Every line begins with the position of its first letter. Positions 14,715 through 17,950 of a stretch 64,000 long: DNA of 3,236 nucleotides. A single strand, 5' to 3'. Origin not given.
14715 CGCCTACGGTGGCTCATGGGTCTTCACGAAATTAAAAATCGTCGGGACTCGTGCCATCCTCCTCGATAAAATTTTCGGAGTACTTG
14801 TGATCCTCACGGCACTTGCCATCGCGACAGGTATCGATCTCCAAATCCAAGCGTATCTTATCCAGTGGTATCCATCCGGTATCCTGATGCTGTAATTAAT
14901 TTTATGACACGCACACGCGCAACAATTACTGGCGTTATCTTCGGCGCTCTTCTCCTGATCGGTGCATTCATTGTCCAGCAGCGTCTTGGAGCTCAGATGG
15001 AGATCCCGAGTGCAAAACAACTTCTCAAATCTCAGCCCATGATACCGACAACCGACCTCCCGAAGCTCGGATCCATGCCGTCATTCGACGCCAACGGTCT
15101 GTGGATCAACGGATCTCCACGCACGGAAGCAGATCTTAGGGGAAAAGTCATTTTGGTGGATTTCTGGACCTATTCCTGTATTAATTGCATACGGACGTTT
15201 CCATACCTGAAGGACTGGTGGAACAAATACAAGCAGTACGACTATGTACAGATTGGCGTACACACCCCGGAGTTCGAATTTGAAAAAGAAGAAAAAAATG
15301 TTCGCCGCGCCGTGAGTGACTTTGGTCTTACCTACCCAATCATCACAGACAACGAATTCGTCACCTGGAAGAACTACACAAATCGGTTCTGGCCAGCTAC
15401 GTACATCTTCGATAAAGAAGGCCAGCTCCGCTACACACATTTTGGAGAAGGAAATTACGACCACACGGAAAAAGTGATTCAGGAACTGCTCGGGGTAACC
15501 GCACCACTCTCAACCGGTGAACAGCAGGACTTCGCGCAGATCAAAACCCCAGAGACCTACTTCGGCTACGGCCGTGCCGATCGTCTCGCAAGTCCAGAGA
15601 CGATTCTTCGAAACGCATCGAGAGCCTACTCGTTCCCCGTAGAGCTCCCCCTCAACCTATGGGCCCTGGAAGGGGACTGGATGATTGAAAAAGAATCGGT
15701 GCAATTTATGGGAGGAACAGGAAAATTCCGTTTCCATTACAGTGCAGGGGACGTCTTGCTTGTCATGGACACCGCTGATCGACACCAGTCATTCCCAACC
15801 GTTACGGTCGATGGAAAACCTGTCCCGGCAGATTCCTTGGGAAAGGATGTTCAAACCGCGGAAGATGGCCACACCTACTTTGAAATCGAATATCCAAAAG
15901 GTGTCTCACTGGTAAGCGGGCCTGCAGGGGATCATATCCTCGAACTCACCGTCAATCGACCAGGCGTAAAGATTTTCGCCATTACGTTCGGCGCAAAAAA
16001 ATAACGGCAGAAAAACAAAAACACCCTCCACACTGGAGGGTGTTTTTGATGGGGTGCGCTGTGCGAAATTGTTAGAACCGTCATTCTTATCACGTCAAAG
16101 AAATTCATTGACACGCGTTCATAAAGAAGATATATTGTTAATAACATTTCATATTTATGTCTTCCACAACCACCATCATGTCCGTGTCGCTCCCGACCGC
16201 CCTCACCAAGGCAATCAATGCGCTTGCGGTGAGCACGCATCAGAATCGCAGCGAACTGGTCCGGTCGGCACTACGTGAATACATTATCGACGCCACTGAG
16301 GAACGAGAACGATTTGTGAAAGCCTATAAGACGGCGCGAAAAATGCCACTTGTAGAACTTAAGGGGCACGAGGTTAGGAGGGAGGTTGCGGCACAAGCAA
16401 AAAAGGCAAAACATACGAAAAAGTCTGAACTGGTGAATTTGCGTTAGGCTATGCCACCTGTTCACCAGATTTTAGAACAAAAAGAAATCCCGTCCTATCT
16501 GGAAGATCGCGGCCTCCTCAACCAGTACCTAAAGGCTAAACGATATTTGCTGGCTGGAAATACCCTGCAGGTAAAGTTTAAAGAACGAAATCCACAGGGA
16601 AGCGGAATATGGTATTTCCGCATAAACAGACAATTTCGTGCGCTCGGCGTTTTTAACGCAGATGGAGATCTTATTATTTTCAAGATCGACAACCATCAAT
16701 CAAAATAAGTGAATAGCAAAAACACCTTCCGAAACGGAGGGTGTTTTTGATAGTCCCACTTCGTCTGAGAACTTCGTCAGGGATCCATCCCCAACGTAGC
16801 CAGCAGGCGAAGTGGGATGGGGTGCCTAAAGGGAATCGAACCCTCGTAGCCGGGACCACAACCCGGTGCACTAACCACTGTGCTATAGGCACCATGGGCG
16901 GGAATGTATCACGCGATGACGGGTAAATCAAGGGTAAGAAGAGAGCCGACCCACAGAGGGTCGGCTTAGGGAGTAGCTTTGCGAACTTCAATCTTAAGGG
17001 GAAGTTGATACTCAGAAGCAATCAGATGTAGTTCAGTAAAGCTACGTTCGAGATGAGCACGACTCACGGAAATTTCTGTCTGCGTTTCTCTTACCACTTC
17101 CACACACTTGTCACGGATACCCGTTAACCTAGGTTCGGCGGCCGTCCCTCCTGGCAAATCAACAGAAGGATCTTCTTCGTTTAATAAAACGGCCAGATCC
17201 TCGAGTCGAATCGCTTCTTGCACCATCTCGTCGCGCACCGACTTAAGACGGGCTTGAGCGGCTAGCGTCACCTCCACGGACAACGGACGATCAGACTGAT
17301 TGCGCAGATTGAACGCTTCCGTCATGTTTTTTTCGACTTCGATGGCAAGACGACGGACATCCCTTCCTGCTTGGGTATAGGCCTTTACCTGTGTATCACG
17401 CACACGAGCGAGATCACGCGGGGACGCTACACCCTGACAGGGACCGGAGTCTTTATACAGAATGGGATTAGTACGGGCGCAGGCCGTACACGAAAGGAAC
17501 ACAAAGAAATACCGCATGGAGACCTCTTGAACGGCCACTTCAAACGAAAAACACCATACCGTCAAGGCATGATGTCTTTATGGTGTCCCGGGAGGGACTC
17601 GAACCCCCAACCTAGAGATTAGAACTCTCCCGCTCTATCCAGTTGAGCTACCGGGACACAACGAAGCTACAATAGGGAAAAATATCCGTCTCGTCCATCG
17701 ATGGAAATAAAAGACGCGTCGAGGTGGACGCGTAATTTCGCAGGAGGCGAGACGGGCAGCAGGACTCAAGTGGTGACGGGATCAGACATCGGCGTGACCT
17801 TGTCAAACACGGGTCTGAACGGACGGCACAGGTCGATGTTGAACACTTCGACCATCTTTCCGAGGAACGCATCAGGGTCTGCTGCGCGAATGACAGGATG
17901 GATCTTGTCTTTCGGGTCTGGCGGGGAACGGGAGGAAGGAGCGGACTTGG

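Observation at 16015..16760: Second toxin-antitoxin cassette (RHH + RelE-like) also flanked by a duplicated terminator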

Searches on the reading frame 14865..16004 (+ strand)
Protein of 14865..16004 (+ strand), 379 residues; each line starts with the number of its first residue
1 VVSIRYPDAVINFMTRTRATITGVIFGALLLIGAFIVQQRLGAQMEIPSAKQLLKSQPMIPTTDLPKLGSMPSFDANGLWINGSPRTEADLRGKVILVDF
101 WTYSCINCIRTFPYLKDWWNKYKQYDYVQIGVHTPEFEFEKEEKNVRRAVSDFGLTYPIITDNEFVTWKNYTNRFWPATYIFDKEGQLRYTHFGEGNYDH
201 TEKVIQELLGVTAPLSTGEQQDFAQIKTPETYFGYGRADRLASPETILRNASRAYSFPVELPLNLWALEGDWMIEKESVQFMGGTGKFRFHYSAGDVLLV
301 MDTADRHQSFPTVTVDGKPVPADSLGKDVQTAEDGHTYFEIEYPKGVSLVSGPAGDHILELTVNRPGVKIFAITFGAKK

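Call 6: search_protein_families(library=pfam, proteins=[window:14865-16004:+], max_evalue=1)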
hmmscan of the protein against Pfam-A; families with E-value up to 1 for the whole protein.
window:14865-16004:+ (379 aa): 6 families
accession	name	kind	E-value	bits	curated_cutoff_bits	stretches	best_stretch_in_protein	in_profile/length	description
PF17991.7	Thioredoxin_10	-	1.8e-28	100.3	27.1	1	228-376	1-142/142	Thioredoxin like C-terminal domain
PF00578.27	AhpC-TSA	-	1.1e-10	42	26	1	71-190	5-123/124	AhpC/TSA family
PF08534.16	Redoxin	-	1.2e-09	38.5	26.6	1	71-203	6-142/148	Redoxin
PF13905.12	Thioredoxin_8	-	2.9e-05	24.8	27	1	93-187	1-93/94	Thioredoxin-like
PF13098.12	Thioredoxin_2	-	0.0083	16.9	27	1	92-189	4-90/104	Thioredoxin-like domain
PF00085.26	Thioredoxin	-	0.082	13.4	23.5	1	94-131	19-57/103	Thioredoxin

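Call 15: find_encoding_contigs(protein=window:14865-16004:+, flank=4000, max_places=10)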
Protein window:14865-16004:+ (379 aa): no gene with exactly this product is on record in the collection.

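Call 32: find_homologous_proteins(query=window:14865-16004:+, max_evalue=1e-60)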
Query window:14865-16004:+ (379 aa): 4151 proteins with E <= 1e-60 among 8000 candidates; the best 120 are listed.
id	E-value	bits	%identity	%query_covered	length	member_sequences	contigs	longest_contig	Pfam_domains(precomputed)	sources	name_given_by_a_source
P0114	8.0e-223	757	100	85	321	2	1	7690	PF17991.8,PF08534.17,PF00578.28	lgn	-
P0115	8.2e-113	395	49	96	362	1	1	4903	PF17991.8,PF08534.17,PF13905.13,PF00578.28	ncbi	-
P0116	9.8e-109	382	47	89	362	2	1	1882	PF17991.8,PF08534.17,PF00578.28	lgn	-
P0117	4.7e-108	380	48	94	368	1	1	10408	PF17991.8,PF08534.17,PF13905.13,PF00578.28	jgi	jgi:thiol-disulfide isomerase/thioredoxin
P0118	3.1e-106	374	48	93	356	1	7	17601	PF17991.8,PF08534.17,PF13905.13,PF00578.28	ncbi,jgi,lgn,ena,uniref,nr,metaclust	ncbi:hypothetical protein CO174_05200 [Candidatus Uhrbacteria bacterium CG_4_9_14_3_um_filter_50_9]|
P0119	5.1e-104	366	45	96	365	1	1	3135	PF17991.8,PF08534.17,PF00578.28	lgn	-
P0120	5.3e-104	366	49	86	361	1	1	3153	PF17991.8,PF08534.17,PF13905.13,PF00578.28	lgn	-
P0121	5.8e-104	366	47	95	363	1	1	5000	PF17991.8,PF13905.13,PF00578.28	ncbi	-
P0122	5.7e-102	360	49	83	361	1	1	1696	PF17991.8,PF08534.17,PF13905.13,PF00578.28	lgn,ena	-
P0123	6.1e-102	359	46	93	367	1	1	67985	PF17991.8,PF08534.17,PF13905.13,PF13098.14,PF00578.28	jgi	jgi:thiol-disulfide isomerase/thioredoxin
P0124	1.8e-101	358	47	92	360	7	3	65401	PF17991.8,PF08534.17,PF13905.13,PF00578.28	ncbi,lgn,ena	-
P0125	1.0e-100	355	47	91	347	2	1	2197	PF17991.8,PF08534.17,PF13905.13,PF00578.28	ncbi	-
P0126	8.2e-100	352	49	83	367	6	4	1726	PF17991.8,PF08534.17,PF13905.13,PF00578.28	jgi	jgi:thiol-disulfide isomerase/thioredoxin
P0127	2.4e-98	348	47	94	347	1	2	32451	PF17991.8,PF08534.17,PF13905.13,PF00578.28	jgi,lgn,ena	-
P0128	4.2e-98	347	45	95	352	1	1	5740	PF17991.8,PF08534.17,PF13905.13,PF00578.28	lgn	-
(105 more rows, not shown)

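Call 34: find_encoding_contigs(protein=P0114, flank=5000, max_places=6)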
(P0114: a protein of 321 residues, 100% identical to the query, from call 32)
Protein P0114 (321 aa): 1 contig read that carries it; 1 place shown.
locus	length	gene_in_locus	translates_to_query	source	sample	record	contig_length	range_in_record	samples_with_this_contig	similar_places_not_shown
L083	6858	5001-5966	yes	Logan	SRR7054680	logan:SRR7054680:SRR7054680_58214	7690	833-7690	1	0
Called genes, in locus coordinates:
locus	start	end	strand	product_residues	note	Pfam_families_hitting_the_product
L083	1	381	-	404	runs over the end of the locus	?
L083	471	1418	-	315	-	-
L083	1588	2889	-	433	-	-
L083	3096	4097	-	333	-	PF10648:Gmad2, PF10646:Germane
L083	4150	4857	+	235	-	PF02683:DsbD_TM, PF13386:DsbD_2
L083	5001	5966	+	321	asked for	PF00578:AhpC-TSA, PF08534:Redoxin, PF17991:Thioredoxin_10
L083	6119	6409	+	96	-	PF01402:RHH_1 (weak)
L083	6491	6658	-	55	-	-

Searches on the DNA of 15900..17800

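Call 51: search_rna_families(source=window, start=15900, end=17800, threshold=evalue, max_evalue=1)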
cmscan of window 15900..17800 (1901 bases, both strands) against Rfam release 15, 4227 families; matches with E-value up to 1: 9.
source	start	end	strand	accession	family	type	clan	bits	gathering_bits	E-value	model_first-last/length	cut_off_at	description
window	16821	16892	-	RF00005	tRNA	Gene; tRNA;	CL00001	66.3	29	9.7e-14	1-71/71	no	tRNA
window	17584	17657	-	RF00005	tRNA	Gene; tRNA;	CL00001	63.8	29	4.7e-13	1-71/71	no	tRNA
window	16820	16892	+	RF04354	Plastid-ycf2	Cis-reg;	-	27.7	65.7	0.0045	1-75/75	no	Plastid-ycf2 5UTR RNA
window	15953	16050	+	RF01859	Phe_leader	Cis-reg; leader;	-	27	55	0.082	1-125/125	no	Phenylalanine leader peptide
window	15977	16047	+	RF02083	OrzO-P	Gene; antitoxin;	-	24.2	60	0.46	1-76/76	no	OrzO-P RNA antitoxin family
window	16715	16833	-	RF01859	Phe_leader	Cis-reg; leader;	-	23.8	55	0.4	1-125/125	no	Phenylalanine leader peptide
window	16694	16751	+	RF01859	Phe_leader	Cis-reg; leader;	-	23.4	55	0.51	1-125/125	no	Phenylalanine leader peptide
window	17583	17657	+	RF04354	Plastid-ycf2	Cis-reg;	-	21.2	65.7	0.27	1-75/75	no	Plastid-ycf2 5UTR RNA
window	16938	17052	-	RF01468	rli32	Gene; sRNA;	-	19.7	100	0.35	1-147/147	no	Listeria sRNA rli32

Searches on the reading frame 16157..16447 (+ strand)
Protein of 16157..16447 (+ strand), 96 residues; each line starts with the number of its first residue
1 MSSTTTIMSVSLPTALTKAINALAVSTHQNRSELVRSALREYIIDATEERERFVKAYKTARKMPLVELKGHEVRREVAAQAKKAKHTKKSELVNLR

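Call 6: search_protein_families(library=pfam, proteins=[window:16157-16447:+], max_evalue=1)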
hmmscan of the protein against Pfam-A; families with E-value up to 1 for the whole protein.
window:16157-16447:+ (96 aa): 5 families
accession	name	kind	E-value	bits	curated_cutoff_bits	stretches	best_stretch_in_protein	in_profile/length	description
PF01402.27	RHH_1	-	2.1e-07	31.1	20.5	1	9-43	3-37/39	Ribbon-helix-helix protein, copG family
PF19807.5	DUF6290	-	0.0047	17.5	27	1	6-46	2-42/72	Family of unknown function (DUF6290)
PF09957.15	VapB_antitoxin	-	0.0077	16.5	23.4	1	22-43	15-36/47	Bacterial antitoxin of type II TA system, VapB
PF19839.5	RHH_9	-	0.041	14.2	23.4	1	29-51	29-51/65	Ribbon-helix-helix protein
PF15919.11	HicB_lk_antitox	-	0.17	12.5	27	1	4-36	88-120/123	HicB_like antitoxin of bacterial toxin-antitoxin system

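Call 16: search_protein_families(library=ncbifam, proteins=[window:16157-16447:+], max_evalue=1)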
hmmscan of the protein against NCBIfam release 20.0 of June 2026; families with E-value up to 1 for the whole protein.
window:16157-16447:+ (96 aa): 9 families
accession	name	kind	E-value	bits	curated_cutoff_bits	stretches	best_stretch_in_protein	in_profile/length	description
NF053762.1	aCcr1_fam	equivalog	0.00082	19.2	60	1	16-43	11-38/38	aCcr1 family cell cycle regulator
NF002169.0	PRK01002.1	subfamily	0.0023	17.9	111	1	8-45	7-45/141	nickel responsive regulator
NF058555.1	TransRegCdrSHalo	equivalog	0.0028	17.6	100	1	28-52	25-49/61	transcriptional regulator CdrS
NF003381.0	PRK04460.1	equivalog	0.0037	17.4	105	1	5-92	4-85/139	nickel-responsive transcriptional regulator NikR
NF041551.1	YlcI_YnfO_N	subfamily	0.013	15.5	30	1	5-43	2-39/42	YlcI/YnfO family protein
NF048017.1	antitoxin_RelB_like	equivalog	0.014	15.6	50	1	12-46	2-36/70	type II toxin-antitoxin system RelB family antitoxin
NF001884.0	PRK00630.1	subfamily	0.03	14.4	119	1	8-49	13-55/148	nickel responsive regulator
NF002815.0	PRK02967.1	equivalog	0.047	13.7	83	1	9-55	5-52/139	nickel-responsive transcriptional regulator NikR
NF008671.0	PRK11675.1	equivalog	0.095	13.1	62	1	11-46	56-91/95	LexA regulated protein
